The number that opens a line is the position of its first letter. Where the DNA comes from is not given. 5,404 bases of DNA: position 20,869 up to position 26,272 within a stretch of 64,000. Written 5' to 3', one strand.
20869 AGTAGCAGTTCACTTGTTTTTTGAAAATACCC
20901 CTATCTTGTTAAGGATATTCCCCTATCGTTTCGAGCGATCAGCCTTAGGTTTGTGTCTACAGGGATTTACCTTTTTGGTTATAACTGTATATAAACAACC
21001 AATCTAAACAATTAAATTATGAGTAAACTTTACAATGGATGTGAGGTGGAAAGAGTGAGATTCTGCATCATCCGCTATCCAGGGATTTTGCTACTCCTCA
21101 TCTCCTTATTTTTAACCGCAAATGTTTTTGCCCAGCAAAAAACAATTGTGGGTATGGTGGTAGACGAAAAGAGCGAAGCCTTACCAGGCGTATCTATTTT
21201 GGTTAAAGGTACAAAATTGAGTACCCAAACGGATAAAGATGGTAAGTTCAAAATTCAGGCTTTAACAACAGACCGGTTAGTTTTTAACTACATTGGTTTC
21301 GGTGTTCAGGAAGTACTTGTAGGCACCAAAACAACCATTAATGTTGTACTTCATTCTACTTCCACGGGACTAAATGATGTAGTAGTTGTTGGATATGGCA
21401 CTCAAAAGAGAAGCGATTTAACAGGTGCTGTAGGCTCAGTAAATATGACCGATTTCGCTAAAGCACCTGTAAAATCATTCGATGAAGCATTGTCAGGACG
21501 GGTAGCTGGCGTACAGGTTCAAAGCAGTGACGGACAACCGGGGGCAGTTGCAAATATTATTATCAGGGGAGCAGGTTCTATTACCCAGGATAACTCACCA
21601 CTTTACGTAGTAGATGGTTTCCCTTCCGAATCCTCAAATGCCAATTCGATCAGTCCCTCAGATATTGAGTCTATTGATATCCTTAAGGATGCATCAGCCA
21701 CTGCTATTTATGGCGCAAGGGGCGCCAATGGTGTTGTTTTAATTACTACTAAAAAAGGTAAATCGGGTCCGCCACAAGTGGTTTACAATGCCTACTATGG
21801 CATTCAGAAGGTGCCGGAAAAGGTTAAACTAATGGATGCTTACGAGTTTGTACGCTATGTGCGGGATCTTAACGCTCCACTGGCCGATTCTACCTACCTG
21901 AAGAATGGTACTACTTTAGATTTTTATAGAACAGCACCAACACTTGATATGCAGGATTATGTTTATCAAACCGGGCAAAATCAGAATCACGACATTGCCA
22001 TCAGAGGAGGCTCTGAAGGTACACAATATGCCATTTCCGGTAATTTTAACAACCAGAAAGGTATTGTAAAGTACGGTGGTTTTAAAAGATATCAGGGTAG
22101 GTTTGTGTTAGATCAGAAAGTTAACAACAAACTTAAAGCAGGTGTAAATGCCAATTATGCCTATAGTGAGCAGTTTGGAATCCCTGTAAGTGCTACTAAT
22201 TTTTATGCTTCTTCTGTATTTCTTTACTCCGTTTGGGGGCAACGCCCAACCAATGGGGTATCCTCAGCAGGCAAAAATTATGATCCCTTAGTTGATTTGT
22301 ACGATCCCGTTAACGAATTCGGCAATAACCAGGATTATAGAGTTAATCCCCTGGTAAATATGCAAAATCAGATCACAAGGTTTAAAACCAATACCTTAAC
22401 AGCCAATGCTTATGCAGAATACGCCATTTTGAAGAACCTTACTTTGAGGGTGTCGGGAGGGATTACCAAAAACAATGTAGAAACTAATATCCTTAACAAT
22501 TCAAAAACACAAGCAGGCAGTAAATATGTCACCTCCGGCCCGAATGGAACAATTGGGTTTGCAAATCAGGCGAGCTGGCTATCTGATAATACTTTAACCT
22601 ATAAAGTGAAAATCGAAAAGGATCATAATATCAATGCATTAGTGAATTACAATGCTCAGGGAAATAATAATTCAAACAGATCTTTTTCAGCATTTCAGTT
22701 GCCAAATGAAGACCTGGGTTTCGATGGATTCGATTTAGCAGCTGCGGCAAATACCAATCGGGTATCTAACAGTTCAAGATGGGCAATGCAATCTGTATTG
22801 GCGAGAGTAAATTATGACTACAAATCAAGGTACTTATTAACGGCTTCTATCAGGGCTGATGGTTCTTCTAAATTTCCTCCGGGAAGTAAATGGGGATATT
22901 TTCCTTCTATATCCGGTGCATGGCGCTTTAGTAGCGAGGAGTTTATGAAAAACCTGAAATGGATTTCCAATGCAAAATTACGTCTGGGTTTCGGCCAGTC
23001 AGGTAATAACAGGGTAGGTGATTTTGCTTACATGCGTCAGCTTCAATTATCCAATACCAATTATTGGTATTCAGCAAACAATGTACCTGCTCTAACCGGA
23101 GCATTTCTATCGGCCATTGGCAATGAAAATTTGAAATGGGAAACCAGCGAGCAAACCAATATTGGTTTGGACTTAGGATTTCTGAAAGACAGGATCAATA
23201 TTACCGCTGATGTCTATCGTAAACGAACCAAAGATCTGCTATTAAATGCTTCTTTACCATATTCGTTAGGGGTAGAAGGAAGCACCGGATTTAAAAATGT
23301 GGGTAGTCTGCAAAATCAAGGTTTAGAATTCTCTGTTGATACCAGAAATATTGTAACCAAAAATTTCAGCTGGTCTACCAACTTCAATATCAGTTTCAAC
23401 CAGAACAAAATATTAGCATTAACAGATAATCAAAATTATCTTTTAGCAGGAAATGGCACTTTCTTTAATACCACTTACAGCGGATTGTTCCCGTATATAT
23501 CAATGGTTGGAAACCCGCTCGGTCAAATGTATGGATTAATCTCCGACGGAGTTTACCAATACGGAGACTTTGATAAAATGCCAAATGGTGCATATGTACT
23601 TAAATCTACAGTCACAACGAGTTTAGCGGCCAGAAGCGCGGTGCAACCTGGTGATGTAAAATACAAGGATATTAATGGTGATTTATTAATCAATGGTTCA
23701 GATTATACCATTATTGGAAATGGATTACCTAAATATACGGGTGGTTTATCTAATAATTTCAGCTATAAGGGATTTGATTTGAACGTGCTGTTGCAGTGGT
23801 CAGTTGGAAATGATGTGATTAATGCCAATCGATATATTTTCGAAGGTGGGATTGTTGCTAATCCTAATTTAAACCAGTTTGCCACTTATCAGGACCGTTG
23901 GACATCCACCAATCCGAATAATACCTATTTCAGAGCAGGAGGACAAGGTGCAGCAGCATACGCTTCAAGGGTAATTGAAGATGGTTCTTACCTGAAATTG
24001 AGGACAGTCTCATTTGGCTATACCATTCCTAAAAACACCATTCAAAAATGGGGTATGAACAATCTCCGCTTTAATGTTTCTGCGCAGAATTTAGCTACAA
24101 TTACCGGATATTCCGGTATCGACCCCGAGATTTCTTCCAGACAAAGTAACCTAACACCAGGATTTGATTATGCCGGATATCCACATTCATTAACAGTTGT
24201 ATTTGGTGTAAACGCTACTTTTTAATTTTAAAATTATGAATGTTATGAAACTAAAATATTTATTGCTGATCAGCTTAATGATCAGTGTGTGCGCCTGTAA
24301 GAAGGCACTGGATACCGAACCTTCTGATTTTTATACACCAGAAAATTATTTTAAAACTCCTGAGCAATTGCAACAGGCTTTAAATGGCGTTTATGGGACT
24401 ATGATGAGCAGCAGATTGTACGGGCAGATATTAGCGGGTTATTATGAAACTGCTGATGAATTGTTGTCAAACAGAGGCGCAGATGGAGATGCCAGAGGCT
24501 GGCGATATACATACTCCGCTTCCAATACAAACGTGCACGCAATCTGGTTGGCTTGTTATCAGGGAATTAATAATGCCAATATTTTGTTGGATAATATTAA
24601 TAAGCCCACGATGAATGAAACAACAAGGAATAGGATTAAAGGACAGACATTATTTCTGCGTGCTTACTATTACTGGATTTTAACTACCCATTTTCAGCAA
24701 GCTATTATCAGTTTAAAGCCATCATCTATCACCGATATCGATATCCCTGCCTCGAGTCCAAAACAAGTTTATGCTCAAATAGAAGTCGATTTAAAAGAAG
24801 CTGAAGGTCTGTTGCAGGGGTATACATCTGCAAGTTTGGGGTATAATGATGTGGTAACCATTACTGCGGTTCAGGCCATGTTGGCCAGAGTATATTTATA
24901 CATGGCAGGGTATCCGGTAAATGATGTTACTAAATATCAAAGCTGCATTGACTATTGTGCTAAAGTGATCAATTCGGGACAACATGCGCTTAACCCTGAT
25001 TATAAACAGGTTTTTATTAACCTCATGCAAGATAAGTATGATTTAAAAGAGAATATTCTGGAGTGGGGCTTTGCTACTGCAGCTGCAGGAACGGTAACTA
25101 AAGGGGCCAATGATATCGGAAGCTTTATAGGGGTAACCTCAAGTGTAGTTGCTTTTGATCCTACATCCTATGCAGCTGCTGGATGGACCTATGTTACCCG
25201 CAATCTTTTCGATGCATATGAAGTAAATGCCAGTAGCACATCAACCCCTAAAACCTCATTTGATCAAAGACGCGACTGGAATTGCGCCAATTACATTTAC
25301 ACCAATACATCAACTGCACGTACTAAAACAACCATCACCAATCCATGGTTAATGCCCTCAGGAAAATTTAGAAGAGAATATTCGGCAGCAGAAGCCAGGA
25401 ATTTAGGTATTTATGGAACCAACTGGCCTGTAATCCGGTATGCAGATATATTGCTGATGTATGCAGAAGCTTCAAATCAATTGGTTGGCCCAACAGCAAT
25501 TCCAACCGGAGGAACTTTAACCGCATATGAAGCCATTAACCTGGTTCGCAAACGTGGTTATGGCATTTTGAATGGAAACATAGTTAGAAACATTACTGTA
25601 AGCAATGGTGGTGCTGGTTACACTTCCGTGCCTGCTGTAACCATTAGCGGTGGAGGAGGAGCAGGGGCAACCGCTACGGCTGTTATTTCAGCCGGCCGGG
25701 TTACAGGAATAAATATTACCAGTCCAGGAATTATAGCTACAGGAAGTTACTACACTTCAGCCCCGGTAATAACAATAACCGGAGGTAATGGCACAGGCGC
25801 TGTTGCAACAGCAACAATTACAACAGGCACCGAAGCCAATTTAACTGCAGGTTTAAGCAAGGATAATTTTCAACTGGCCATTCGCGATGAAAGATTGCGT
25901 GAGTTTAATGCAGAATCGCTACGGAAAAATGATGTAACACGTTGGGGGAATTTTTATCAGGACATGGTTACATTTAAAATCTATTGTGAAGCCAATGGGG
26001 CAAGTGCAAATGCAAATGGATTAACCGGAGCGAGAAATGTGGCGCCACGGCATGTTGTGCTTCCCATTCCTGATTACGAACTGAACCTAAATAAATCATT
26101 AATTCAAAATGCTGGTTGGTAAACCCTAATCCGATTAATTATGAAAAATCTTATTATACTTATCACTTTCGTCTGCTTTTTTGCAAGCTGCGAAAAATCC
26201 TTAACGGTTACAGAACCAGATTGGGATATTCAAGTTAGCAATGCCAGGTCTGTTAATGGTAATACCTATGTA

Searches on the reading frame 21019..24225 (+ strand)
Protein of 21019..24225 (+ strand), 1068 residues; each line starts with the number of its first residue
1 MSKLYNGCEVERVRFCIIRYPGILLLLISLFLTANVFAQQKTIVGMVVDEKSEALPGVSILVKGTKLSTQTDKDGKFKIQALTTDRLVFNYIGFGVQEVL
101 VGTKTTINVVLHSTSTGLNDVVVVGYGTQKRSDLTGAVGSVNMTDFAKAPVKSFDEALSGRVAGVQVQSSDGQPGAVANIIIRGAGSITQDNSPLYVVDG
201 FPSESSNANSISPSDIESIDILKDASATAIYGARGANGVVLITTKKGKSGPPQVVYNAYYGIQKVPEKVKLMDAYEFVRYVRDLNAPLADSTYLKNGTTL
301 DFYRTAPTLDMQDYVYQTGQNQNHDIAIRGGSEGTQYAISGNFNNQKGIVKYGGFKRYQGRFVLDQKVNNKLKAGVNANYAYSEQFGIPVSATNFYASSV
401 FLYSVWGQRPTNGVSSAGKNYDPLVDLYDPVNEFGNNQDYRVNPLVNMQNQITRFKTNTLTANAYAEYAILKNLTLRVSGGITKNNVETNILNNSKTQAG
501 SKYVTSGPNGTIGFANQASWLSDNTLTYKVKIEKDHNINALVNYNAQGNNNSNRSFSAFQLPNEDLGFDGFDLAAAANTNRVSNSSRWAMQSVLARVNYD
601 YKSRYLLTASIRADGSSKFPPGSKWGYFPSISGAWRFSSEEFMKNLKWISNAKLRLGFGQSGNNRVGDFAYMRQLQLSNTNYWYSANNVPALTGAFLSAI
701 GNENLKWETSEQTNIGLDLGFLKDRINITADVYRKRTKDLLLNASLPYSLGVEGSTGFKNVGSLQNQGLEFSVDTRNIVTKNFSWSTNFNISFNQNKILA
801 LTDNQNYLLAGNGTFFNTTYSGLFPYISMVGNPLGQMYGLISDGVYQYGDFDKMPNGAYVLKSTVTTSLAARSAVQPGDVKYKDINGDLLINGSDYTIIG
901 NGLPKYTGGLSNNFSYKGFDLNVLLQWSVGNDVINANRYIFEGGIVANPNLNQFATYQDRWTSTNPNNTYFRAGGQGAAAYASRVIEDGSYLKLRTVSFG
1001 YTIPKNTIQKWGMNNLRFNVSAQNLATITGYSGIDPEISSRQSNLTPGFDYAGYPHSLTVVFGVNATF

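Call 7: search_protein_families(library=pfam, proteins=[window:21019-24225:+])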
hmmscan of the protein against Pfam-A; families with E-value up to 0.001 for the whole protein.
window:21019-24225:+ (1068 aa): 4 families
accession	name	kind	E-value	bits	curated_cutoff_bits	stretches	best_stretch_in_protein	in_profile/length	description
PF07715.20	Plug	-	1.1e-19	71.4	23.9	1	132-239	3-107/107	TonB-dependent Receptor Plug Domain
PF13715.12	CarbopepD_reg_2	-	1.5e-14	54.2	32.2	1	43-123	1-88/88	CarboxypepD_reg-like domain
PF00593.30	TonB_dep_Rec_b-barrel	-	1.6e-14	55.1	27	1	407-1025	25-436/436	TonB dependent receptor-like, beta-barrel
PF13620.12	CarboxypepD_reg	-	1.2e-08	35.6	32.3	1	42-111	1-81/82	Carboxypeptidase regulatory-like domain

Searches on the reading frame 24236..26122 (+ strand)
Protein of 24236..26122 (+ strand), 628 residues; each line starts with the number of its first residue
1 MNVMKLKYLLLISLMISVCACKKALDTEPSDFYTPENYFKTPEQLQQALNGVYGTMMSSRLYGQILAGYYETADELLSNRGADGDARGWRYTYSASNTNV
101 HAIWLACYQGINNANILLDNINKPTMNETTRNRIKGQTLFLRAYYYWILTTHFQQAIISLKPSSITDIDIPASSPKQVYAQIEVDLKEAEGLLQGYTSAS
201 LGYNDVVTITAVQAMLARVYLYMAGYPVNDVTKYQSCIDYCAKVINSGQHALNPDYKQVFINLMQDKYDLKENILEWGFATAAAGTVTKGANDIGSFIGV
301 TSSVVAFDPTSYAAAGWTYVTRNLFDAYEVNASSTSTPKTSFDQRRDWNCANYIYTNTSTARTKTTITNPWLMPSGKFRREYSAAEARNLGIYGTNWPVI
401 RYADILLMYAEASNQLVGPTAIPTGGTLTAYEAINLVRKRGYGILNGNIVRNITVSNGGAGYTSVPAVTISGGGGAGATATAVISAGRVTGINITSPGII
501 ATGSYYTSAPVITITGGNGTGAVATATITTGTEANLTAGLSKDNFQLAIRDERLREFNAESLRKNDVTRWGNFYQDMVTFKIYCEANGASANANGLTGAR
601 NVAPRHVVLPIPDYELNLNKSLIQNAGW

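Call 7: search_protein_families(library=pfam, proteins=[window:24236-26122:+])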
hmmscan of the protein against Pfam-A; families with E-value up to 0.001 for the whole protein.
window:24236-26122:+ (628 aa): 2 families
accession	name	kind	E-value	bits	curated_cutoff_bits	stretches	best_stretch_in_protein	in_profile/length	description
PF07980.17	SusD_RagB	-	8.2e-32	111.5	23.1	1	293-628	18-297/297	SusD family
PF14322.12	SusD-like_3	-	8.2e-27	95.1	27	1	25-221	3-191/191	Starch-binding associating with outer membrane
